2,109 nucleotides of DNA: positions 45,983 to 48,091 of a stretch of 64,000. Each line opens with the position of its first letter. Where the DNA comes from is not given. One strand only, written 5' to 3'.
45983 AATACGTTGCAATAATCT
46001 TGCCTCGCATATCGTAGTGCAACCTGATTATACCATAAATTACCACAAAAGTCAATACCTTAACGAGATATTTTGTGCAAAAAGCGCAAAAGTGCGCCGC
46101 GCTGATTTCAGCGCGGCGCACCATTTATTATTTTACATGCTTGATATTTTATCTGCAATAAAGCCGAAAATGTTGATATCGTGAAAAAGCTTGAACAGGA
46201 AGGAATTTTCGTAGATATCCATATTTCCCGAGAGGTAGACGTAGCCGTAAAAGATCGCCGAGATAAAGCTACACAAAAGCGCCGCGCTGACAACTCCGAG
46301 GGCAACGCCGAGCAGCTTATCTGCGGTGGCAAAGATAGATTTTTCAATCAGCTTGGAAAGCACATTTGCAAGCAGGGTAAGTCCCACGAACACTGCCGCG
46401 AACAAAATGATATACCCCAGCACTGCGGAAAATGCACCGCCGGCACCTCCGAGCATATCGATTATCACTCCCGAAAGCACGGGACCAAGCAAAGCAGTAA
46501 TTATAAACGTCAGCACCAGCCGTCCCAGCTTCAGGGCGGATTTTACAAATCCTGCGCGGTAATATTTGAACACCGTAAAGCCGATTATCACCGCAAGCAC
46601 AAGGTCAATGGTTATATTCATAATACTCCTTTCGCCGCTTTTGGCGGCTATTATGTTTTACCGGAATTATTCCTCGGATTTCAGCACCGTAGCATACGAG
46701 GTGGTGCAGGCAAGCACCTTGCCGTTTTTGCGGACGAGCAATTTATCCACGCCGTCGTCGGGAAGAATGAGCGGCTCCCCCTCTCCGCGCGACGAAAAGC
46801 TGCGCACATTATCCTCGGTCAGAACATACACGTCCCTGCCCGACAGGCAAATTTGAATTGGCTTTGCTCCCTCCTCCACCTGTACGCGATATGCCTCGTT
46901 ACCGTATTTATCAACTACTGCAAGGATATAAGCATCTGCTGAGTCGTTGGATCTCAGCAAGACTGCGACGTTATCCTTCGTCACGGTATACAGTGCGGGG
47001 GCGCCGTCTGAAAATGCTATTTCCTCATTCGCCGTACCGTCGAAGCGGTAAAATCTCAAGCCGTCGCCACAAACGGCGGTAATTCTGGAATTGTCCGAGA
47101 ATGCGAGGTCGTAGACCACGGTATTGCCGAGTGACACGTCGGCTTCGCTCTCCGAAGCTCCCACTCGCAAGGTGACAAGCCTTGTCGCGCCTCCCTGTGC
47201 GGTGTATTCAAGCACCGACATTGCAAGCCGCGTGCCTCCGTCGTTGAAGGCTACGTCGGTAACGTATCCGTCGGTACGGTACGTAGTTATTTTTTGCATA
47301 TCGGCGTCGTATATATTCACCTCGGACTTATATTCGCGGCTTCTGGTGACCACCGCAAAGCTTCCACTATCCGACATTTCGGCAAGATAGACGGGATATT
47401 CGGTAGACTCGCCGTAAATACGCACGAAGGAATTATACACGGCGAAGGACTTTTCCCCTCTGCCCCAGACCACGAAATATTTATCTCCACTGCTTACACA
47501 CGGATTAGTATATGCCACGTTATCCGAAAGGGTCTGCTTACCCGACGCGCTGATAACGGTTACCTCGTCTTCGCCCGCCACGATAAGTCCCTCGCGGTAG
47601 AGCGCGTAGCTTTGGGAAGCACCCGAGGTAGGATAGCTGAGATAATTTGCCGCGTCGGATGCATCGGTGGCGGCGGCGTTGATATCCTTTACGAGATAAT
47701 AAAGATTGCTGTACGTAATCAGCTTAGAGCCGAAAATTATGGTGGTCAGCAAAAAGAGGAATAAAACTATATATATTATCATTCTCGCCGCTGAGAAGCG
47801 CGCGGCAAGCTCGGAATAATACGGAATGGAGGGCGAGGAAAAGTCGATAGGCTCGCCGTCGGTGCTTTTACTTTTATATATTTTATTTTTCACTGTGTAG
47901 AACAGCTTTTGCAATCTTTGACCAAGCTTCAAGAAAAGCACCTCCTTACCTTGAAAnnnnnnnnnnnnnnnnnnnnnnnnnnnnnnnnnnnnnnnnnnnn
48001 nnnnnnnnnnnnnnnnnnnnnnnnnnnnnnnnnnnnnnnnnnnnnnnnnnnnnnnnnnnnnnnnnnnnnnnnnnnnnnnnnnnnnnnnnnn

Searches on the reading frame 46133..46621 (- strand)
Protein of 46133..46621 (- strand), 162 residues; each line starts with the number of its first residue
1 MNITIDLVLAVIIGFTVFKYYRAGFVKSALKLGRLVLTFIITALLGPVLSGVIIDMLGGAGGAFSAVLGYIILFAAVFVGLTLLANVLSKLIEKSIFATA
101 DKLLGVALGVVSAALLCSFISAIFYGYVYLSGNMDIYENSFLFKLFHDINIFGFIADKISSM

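Call 3: search_protein_families(library=pfam, proteins=[window:46133-46621:-], max_evalue=0.01)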
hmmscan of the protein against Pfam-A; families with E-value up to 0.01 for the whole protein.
window:46133-46621:- (162 aa): 1 family
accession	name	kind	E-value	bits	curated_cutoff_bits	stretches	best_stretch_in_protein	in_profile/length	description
PF02674.22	Colicin_V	-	3e-16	60.1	29.3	1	5-147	1-140/144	Colicin V production protein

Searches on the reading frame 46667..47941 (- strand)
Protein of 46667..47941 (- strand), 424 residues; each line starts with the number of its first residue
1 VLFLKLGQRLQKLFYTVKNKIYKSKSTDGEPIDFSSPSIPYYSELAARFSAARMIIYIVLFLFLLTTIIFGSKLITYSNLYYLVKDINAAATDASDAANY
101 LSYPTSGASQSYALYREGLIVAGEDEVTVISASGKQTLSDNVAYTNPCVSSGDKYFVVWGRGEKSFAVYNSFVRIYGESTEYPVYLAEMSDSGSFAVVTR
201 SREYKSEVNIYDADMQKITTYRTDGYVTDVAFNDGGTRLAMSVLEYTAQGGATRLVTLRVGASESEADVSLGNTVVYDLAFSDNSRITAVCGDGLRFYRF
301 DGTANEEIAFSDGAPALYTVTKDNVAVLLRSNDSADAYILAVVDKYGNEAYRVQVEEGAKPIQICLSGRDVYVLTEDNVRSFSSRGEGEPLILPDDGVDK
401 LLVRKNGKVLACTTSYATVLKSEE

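Call 3: search_protein_families(library=pfam, proteins=[window:46667-47941:-], max_evalue=0.01)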
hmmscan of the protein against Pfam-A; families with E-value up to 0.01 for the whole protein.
window:46667-47941:- (424 aa): 2 families
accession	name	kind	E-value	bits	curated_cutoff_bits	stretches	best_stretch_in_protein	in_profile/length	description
PF18975.6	DUF5711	-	5e-29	102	26.3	1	107-387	19-308/344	Family of unknown function (DUF5711)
PF00400.38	WD40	-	0.0083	17.1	27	0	275-294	13-33/39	WD domain, G-beta repeat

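Call 13: find_related_loci(query=window:46667-47941:-, collection=genome_contigs, flank=10000)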
Query window:46667-47941:- (424 aa) in genome_contigs; peptide patterns used: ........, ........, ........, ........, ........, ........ (x = any residue, [..] = any of these).
271 stretches matched a pattern; 7 encode a relative of the query (tblastn E <= 1e-3); 7 distinct loci.
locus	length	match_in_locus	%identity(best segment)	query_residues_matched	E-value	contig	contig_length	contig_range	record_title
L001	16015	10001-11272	94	1-424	0e+0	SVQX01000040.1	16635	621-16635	MAG: Oscillospiraceae bacterium isolate SIG628 NODE_16672_length_16635_cov_1.892658, whole genome shotgun sequence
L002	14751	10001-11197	44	29-424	4e-91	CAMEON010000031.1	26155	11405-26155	MAG: uncultured Clostridia bacterium isolate SRR15057928_bin.6_metaWRAP_v1.3_MAG genome assembly, contig: ERZ10407477.78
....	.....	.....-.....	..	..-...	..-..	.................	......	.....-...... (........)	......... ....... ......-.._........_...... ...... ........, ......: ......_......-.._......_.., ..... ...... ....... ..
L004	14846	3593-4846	39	2-424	5e-79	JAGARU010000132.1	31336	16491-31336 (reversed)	MAG: Clostridia bacterium isolate RGIG8715 Water_deer_Colon-4__c321731, whole genome shotgun sequence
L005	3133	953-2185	35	3-418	3e-73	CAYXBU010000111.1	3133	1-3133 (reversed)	MAG TPA_asm: uncultured Clostridium sp. isolate SRP350583_co2_371 genome assembly, contig: NODE_45575_length_3133_cov_11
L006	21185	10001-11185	36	30-424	2e-65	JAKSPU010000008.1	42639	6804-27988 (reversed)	MAG: Clostridia bacterium isolate Horse_feces211 MAG211_8, whole genome shotgun sequence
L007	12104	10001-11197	30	11-417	3e-51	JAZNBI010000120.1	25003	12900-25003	MAG: Eubacteriales bacterium isolate T1900044742_TS20190208.MAGScoT_cleanbin_000037 SGB_2076_k141_1279783, whole genome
